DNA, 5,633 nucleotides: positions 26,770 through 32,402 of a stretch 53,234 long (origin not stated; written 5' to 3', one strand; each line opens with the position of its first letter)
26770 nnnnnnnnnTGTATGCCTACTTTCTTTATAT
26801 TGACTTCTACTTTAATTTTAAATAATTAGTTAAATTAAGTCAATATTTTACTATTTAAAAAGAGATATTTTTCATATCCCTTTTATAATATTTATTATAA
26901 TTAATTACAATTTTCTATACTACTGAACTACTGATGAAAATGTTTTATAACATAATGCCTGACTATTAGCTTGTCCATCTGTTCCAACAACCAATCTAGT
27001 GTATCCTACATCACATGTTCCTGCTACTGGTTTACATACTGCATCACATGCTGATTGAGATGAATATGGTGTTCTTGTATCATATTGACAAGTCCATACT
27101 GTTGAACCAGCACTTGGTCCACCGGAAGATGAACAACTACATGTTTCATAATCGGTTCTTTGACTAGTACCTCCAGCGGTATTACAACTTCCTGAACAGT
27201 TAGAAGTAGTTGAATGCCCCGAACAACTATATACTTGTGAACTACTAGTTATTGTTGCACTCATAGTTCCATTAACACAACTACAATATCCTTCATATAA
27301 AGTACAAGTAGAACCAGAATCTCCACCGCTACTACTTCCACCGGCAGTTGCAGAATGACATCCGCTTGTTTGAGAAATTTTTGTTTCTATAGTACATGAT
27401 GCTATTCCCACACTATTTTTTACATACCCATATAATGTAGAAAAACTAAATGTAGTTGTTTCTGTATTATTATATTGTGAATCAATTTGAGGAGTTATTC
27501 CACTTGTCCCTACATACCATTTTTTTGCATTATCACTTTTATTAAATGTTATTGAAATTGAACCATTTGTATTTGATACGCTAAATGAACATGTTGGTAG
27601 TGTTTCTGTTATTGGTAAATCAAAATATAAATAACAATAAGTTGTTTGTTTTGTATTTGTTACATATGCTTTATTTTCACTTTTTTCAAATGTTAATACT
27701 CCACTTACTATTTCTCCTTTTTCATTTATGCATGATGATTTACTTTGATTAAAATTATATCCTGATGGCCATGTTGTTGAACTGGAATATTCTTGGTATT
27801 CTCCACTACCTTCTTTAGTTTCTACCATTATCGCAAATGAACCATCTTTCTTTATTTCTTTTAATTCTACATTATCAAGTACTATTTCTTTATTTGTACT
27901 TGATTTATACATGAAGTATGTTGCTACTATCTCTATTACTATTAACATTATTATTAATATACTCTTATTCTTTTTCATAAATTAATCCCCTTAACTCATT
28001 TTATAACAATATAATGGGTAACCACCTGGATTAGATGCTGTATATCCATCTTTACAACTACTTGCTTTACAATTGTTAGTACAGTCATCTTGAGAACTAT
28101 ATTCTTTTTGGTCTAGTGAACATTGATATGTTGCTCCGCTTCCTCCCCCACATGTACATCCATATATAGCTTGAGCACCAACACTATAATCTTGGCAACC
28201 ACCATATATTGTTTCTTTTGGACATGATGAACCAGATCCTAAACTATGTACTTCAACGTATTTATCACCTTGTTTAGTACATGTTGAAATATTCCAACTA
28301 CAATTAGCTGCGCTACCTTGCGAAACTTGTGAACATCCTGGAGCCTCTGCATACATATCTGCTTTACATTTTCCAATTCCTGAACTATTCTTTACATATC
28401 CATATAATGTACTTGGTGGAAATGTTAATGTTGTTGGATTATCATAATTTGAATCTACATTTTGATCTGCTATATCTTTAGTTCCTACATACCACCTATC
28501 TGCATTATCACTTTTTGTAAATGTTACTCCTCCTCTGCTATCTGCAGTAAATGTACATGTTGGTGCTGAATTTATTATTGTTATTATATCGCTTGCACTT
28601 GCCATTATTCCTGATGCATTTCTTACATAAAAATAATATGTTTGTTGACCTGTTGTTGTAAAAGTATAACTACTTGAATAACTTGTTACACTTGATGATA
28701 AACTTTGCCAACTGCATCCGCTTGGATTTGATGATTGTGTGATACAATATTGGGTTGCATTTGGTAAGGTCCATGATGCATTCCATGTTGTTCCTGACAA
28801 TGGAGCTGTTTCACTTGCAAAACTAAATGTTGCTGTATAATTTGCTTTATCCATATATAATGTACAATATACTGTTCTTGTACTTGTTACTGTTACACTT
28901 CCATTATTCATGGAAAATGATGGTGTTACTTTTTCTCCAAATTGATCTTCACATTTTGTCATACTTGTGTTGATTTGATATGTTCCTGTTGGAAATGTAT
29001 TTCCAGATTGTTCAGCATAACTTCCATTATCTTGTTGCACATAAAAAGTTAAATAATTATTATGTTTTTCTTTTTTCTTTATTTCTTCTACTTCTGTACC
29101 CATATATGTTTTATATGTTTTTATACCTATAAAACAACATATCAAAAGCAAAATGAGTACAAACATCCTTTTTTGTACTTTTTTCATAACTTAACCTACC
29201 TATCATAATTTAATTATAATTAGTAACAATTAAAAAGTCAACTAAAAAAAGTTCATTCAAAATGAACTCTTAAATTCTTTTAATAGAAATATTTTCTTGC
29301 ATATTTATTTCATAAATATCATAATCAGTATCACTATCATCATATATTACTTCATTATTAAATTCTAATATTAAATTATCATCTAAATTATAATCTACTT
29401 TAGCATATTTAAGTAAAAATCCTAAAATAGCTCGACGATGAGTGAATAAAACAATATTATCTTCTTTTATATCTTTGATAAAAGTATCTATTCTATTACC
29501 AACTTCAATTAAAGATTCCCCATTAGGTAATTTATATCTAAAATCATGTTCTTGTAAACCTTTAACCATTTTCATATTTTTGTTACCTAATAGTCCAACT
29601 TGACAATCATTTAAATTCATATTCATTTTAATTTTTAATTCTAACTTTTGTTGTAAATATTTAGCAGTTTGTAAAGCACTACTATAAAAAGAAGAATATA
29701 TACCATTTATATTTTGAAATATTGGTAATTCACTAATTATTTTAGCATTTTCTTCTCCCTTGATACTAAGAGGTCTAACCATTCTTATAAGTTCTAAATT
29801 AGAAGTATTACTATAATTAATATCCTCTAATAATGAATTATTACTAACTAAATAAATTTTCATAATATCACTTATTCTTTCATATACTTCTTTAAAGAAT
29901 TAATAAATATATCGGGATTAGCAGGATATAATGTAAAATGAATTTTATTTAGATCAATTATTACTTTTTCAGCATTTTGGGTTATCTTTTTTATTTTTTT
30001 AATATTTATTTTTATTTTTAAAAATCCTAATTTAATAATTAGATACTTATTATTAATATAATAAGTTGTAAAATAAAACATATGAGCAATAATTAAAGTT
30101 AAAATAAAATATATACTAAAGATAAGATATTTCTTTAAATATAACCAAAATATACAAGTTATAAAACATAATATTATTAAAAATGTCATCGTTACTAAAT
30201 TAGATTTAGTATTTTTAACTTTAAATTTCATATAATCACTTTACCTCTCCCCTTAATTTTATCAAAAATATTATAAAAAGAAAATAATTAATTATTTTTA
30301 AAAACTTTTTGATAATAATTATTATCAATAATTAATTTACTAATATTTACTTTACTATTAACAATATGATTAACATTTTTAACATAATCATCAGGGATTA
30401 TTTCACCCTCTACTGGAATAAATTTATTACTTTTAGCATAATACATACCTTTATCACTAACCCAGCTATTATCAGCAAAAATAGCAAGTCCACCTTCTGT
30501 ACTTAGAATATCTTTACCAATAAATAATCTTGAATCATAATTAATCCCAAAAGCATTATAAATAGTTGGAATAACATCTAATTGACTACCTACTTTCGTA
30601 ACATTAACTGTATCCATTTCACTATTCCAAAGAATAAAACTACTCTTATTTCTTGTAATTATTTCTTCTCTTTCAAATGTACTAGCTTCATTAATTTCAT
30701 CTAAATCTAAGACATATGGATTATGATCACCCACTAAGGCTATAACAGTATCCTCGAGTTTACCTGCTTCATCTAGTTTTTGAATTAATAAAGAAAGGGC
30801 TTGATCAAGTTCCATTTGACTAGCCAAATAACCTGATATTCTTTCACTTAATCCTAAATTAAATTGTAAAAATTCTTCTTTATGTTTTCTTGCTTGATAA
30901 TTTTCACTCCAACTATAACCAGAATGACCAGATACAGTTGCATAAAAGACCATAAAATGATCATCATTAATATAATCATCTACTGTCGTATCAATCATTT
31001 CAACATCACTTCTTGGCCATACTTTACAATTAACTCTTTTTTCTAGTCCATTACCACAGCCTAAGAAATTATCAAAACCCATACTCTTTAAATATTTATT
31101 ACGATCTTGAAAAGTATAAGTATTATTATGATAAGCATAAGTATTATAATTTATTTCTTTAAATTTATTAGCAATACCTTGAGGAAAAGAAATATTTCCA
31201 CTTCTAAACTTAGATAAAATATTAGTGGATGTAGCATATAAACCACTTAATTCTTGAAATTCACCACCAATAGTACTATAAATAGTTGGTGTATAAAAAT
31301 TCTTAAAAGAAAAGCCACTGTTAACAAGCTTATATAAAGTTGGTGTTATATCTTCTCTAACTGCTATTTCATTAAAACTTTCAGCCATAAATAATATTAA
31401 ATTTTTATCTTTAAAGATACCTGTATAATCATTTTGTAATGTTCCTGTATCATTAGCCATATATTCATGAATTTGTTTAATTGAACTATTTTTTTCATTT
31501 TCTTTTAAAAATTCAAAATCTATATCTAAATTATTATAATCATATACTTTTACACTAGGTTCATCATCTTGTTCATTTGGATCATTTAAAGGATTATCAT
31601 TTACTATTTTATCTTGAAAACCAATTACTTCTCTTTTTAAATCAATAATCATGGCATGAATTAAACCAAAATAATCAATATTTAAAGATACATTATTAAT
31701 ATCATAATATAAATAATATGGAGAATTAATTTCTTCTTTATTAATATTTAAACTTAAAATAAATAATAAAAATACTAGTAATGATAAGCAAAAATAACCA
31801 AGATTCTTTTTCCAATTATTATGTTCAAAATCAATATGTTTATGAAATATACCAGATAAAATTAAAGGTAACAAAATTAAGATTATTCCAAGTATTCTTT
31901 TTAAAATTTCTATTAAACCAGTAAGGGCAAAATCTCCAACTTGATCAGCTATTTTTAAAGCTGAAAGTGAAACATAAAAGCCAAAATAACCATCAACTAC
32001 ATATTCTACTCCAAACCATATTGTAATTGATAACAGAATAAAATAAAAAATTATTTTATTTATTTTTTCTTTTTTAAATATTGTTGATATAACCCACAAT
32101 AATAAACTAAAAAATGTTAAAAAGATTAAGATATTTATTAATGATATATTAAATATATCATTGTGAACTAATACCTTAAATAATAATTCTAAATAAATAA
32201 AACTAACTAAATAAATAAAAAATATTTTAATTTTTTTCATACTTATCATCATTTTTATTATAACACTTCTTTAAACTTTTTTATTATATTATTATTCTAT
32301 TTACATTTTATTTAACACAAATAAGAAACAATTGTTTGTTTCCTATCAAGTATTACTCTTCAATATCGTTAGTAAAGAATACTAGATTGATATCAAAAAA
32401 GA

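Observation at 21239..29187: Three paralogous cysteine-rich, N-terminally anchored modular proteins with no family I can name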

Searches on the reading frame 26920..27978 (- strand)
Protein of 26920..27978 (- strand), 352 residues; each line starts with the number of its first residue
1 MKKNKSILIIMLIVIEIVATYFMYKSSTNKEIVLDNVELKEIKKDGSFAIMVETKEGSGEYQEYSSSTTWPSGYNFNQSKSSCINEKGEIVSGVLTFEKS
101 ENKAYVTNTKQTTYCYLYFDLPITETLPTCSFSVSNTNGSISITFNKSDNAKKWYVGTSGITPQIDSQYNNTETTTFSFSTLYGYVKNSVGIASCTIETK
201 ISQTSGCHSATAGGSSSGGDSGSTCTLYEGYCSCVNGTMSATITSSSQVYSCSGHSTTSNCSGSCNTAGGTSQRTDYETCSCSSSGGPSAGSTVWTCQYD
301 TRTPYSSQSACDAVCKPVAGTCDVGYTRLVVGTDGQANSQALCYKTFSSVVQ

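Call 4: search_protein_families(library=pfam, proteins=[window:26920-27978:-], max_evalue=1)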
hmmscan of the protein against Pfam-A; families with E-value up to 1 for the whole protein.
window:26920-27978:- (352 aa): 1 family
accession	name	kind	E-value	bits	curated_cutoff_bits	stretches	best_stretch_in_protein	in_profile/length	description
PF21955.1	CarG-like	-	0.18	12.4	28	1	8-108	46-132/144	Carbapenem resistance protein CarG-like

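Call 48: search_protein_families(library=ncbifam, proteins=[window:26920-27978:-], max_evalue=0.1)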
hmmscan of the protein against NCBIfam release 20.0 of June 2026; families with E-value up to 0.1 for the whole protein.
window:26920-27978:- (352 aa): 0 families

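Call 81: search_protein_families(library=phrogs, proteins=[window:26920-27978:-], max_evalue=0.01)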
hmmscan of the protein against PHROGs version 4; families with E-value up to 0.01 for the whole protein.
window:26920-27978:- (352 aa): 0 families

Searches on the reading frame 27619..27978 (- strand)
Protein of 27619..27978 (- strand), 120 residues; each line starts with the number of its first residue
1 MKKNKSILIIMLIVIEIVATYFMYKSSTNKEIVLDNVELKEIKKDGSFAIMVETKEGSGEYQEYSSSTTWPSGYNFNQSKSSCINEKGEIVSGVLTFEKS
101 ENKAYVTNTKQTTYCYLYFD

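Call 32: search_solved_structures(query=A4, max_evalue=10, show_alignments=2)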
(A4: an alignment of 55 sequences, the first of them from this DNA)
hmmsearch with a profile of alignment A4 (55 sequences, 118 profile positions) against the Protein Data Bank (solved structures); distinct sequences matched with E-value up to 10: 5.
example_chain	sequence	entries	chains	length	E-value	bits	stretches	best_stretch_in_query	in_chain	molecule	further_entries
6m6z_A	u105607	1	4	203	0.051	16.8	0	6-68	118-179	TMH4C4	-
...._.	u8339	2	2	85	0.26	14.5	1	35-97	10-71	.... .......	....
2kfk_A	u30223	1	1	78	0.36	14.1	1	36-97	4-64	Bud emergence protein 1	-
7raw_A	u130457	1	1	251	1.1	12.6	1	86-116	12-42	Dockerin domain-containing protein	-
4i5s_A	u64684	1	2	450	1.6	12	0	9-41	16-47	Putative histidine kinase CovS; VicK-like protein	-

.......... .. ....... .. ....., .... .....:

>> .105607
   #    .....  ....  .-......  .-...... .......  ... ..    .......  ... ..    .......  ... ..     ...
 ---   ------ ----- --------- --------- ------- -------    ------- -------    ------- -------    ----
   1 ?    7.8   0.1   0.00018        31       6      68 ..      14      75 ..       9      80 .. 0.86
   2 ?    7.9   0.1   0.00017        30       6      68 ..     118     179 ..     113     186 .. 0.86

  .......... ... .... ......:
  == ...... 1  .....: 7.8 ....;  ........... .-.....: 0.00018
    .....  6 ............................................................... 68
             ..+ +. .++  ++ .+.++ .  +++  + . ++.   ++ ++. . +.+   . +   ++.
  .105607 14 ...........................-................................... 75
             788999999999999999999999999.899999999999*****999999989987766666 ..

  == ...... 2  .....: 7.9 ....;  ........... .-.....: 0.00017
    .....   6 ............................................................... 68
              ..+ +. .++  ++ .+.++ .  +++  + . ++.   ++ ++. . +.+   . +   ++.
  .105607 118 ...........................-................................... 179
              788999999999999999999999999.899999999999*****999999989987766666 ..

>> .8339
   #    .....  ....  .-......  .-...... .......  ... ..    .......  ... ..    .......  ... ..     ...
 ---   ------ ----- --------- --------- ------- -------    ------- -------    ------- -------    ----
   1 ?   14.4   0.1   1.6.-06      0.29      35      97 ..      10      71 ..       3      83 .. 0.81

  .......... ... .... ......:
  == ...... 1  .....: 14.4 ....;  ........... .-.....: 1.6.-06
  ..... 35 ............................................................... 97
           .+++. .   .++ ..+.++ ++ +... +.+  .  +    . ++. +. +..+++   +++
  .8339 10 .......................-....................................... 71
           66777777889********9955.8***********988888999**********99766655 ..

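Call 33: find_homologous_proteins(query=A4, max_evalue=0.00001)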
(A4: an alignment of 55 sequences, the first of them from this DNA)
Query A4 (55 sequences) (120 aa, profile of the alignment): 4 proteins with E <= 0.00001 among 898 candidates.
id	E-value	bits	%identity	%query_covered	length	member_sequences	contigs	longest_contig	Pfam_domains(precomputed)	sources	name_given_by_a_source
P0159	7.0e-20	89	22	100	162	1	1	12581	-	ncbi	-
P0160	9.0e-19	85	25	95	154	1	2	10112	-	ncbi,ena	-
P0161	6.3e-18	83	19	94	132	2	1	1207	-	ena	-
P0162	2.7e-17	81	25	95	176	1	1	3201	-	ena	-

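Call 40: predict_structure(alignment_id=A4)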
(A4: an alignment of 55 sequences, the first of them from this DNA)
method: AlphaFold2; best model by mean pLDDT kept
length: 120 residues; sequences in the alignment: 55
mean_pLDDT: 85.9   pTM: 0.60
mean pLDDT of the five models: 85.9, 84.8, 84.6, 84.0, 83.5
residues with pLDDT >= 90: 78; 70-90: 24; 50-70: 11; < 50: 7
segments of 3 or more residues with pLDDT < 50: 40-44
pLDDT, mean of each block of 10 residues (from residue 1): 86 98 86 54 66 94 85 93 93 93 90 93
secondary structure, 60 per line:
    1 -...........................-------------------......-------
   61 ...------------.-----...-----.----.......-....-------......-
elements in order: H2-28 E48-53 E61-63 E82-84 E95-98 E103-106 E114-119

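Call 43: fold_search(model_id=the predicted structure, library=pdb)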
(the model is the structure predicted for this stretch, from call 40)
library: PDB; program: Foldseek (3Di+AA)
matches with E <= 10: 74; with E <= 0.001: 0
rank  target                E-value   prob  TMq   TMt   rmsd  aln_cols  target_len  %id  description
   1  5ius_D                1.6e+00  0.13  0.17  0.11   7.4        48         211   21  Crystal structure of human PD-L1 in complex with high affinity PD-1 mutant (released 2016-09-28)
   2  1l4d_B                1.9e+00  0.04  0.19  0.20   8.1       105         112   10  CRYSTAL STRUCTURE OF MICROPLASMINOGEN-STREPTOKINASE ALPHA DOMAIN COMPLEX (released 2002-12-11)
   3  6dfj_E                2.0e+00  0.04  0.16  0.18  10.7        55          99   18  Crystal structure of anti-Zika antibody Z021 bound to DENV-1 envelope protein DIII (released 2018-10-24)
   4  4az1_A                2.7e+00  0.03  0.17  0.08  12.6        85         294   13  Crystal structure of the Trypanosoma cruzi protein tyrosine phosphatase TcPTP1, a potential therapeutic target for Cha (released 2012-11-21)
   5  5m5c_C                3.5e+00  0.02  0.17  0.17  12.1       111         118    8  Mechanism of microtubule minus-end recognition and protection by CAMSAP proteins (released 2017-10-04)
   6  7t9x_A                3.7e+00  0.06  0.15  0.23   5.6        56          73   16  Saccharomyces cerevisiae Pex12 RING domain (released 2022-06-29)
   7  8beg_A                4.0e+00  0.14  0.25  0.05   3.3        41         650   10  Structure of Ig-like domains from PrgB (released 2022-11-30)
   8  2id5_C                4.0e+00  0.02  0.11  0.04  12.1        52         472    8  Crystal Structure of the Lingo-1 Ectodomain (released 2006-09-26)
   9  6i5o_A                4.2e+00  0.04  0.15  0.15   8.9        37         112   14  Crystal structure of SPBc2 prophage-derived protein YomS (released 2019-11-20)
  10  5icu                  4.2e+00  0.04  0.21  0.23   7.6        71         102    8  The crystal structure of CopC from Methylosinus trichosporium OB3b (released 2016-04-06)
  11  6e8v_H                4.2e+00  0.01  0.12  0.07  12.2        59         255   15  The crystal structure of bovine ultralong antibody BOV-1 (released 2019-09-04)
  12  2rb6_B                4.5e+00  0.05  0.16  0.28   6.3        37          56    5  X-Ray structure of the protein Q8EI81. Northeast Structural Genomics Consortium target SoR78A (released 2007-10-23)
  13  3uzq_B                4.8e+00  0.06  0.15  0.18   9.4        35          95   23  Crystal structure of the dengue virus serotype 1 envelope protein domain III in complex with the variable domains of M (released 2012-02-22)
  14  4ii7_A                4.8e+00  0.04  0.14  0.04  12.6        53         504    8  Archaellum Assembly ATPase FlaI (released 2013-03-06)
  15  8beg_B                5.4e+00  0.11  0.25  0.05   3.5        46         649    9  Structure of Ig-like domains from PrgB (released 2022-11-30)
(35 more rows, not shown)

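Call 80: fold_search(model_id=the predicted structure, library=viral)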
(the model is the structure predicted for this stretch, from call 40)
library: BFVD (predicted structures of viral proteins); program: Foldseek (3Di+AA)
matches with E <= 10: 141; with E <= 0.001: 0
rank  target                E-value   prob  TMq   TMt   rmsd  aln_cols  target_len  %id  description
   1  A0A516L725            5.4e-01  0.30  0.30  0.12   9.6       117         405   12  (no name in the UniProt tables at hand)
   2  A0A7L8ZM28            7.3e-01  0.08  0.22  0.22  13.3       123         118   13  Uncharacterized protein [Erwinia phage pEa_SNUABM_12]
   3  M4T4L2                9.4e-01  0.06  0.18  0.24  14.6        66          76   12  Uncharacterized protein [Pseudomonas phage UFV-P2]
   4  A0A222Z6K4            1.0e+00  0.06  0.19  0.28  11.8        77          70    8  Uncharacterized protein [Arthrobacter phage Correa]
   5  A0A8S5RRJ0            1.2e+00  0.03  0.19  0.18  16.1       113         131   14  Uncharacterized protein [Podoviridae sp. ctXdu7]
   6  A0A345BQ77            1.7e+00  0.08  0.19  0.24   5.7        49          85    8  (no name in the UniProt tables at hand)
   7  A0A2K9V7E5            1.7e+00  0.06  0.25  0.13  19.3       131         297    9  BTB POZ domain-containing protein (Fragment) [Bandra megavirus]
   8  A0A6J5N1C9            1.7e+00  0.04  0.18  0.06  15.3        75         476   16  Uncharacterized protein [uncultured Caudovirales phage]
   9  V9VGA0                1.8e+00  0.08  0.14  0.27   6.0        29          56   21  Uncharacterized protein [Lactococcus phage phiL47]
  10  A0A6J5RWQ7            1.8e+00  0.04  0.15  0.03  15.1        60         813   13  Uncharacterized protein [uncultured Caudovirales phage]
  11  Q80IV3                1.8e+00  0.03  0.14  0.11  15.9        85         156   10  Fifth late protein (Fragment) [Human adenovirus 8E]
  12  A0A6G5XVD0            1.9e+00  0.13  0.25  0.08   3.7        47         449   19  (no name in the UniProt tables at hand)
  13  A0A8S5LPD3            1.9e+00  0.06  0.20  0.18  13.8       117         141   11  Uncharacterized protein [Siphoviridae sp. ctoiW10]
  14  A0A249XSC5            1.9e+00  0.02  0.16  0.16  17.4       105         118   16  Uncharacterized protein [Mycobacterium phage Phabba]
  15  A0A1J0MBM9            2.0e+00  0.08  0.15  0.26   7.0        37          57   16  Uncharacterized protein [Mycobacterium phage Eris]
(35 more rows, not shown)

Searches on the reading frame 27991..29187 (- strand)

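Call 4: search_protein_families(library=pfam, proteins=[window:27991-29187:-], max_evalue=1)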
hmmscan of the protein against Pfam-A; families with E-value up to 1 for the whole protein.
window:27991-29187:- (398 aa): 1 family
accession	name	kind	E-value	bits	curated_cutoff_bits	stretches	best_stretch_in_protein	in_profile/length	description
PF21529.2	GLV1-2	-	0.17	13.2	28.1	1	10-55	1-46/69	Gloven 1/2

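Call 48: search_protein_families(library=ncbifam, proteins=[window:27991-29187:-], max_evalue=0.1)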
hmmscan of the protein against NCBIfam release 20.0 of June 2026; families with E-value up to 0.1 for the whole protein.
window:27991-29187:- (398 aa): 0 families

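Call 81: search_protein_families(library=phrogs, proteins=[window:27991-29187:-], max_evalue=0.01)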
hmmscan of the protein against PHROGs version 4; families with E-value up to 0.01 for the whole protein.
window:27991-29187:- (398 aa): 0 families

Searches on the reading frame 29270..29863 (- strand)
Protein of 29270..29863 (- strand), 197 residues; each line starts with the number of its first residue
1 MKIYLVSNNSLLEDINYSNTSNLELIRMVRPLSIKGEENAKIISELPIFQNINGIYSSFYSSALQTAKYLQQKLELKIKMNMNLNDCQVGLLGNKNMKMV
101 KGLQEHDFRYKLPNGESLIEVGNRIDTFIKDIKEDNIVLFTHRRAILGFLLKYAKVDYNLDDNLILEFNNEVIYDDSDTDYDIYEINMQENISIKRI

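Call 4: search_protein_families(library=pfam, proteins=[window:29270-29863:-], max_evalue=1)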
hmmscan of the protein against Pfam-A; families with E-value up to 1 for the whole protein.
window:29270-29863:- (197 aa): 4 families
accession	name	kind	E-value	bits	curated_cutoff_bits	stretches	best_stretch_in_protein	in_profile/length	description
PF00300.27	His_Phos_1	-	3.1e-11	43.7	21.7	1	31-158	24-163/194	Histidine phosphatase superfamily (branch 1)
PF00707.27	IF3_C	-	0.11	12.9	34.8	1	94-126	3-35/86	Translation initiation factor IF-3, C-terminal domain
PF07836.16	DmpG_comm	-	0.12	12.4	27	0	49-68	9-28/63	DmpG-like communication domain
PF01873.23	eIF-5_eIF-2B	-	0.16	12.4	27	0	46-82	25-61/117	Domain found in IF2B/IF5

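Call 48: search_protein_families(library=ncbifam, proteins=[window:29270-29863:-], max_evalue=0.1)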
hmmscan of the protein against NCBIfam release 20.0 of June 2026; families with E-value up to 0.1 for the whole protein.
window:29270-29863:- (197 aa): 9 families
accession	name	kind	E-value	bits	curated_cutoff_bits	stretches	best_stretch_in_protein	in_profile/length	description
TIGR03162.1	ribazole_cobC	equivalog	5.5e-09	35.7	162.9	1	31-154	23-156/176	alpha-ribazole phosphatase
NF045917.1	PhserinePhPspA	equivalog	1.5e-08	34.6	350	1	32-143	28-151/211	phosphoserine phosphatase PspA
NF038349.1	dPGM_arch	equivalog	5e-06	26.5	225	1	32-152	26-147/194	2,3-diphosphoglycerate-dependent phosphoglycerate mutase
NF002901.0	PRK03482.1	equivalog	0.00012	21.8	261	1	31-130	27-134/215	2,3-diphosphoglycerate-dependent phosphoglycerate mutase GpmB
TIGR03848.1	MSMEG_4193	subfamily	0.001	18.6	203.85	1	35-133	30-134/204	MSMEG_4193 family putative phosphomutase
NF005567.0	PRK07238.1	equivalog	0.024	13.9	326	1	35-142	207-326/378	bifunctional RNase H/acid phosphatase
NF011580.0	PRK15004.1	equivalog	0.031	14.3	250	0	30-142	25-149/203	adenosylcobalamin/alpha-ribazole phosphatase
NF011945.0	PRK15416.1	subfamily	0.031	13.8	142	0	122-176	135-195/201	lipopolysaccharide core heptose(II)-phosphate phosphatase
NF038239.1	T6SS_TssL_short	exception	0.078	12.4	180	0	108-176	90-156/207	type VI secretion system protein TssL, short form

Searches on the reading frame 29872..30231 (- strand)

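Call 4: search_protein_families(library=pfam, proteins=[window:29872-30231:-], max_evalue=1)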
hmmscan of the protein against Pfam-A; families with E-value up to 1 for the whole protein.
window:29872-30231:- (119 aa): 5 families
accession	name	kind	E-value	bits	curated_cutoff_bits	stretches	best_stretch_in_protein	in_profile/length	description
PF06713.17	bPH_4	-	7.6e-06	26.4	22.9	1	55-116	1-73/74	Bacterial PH domain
PF10882.14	bPH_5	-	0.00019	21.9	22.5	2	56-87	2-33/100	Bacterial PH domain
PF13567.11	DUF4131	-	0.021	14.9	31.6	1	13-97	8-93/165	Domain of unknown function (DUF4131)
PF23491.1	bPH_8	-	0.11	12.8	27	1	60-86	8-34/82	SunI-like bacterial PH domain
PF05101.18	VirB3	-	0.64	10.8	23.9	1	13-54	18-54/84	Type IV secretory pathway, VirB3-like protein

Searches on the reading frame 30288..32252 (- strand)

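Call 37: search_protein_families(library=pfam, proteins=[window:30288-32252:-], max_evalue=0.0001)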
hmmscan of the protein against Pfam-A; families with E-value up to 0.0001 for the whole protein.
window:30288-32252:- (654 aa): 1 family
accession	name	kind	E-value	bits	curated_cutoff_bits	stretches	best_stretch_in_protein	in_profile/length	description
PF00884.28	Sulfatase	-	9.9e-29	101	25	1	283-570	1-301/301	Sulfatase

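Call 48: search_protein_families(library=ncbifam, proteins=[window:30288-32252:-], max_evalue=0.1)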
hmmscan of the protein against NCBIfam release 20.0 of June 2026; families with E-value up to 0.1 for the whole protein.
window:30288-32252:- (654 aa): 4 families
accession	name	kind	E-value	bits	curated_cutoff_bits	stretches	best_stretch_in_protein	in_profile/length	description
NF053595.1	LptchSynLtaSGpos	equivalog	1.4e-17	63.5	970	1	255-645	210-604/626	lipoteichoic acid synthase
NF010322.0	PRK13759.1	equivalog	1.3e-05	23.9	481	1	472-516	267-311/486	arylsulfatase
TIGR03417.1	chol_sulfatase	equivalog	0.0019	17.1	433.45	1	473-575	253-351/500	choline-sulfatase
NF045661.1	HdlasePehA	equivalog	0.0029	16.3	900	1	475-571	284-378/506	phosphoric/sulfuric ester hydrolase PehA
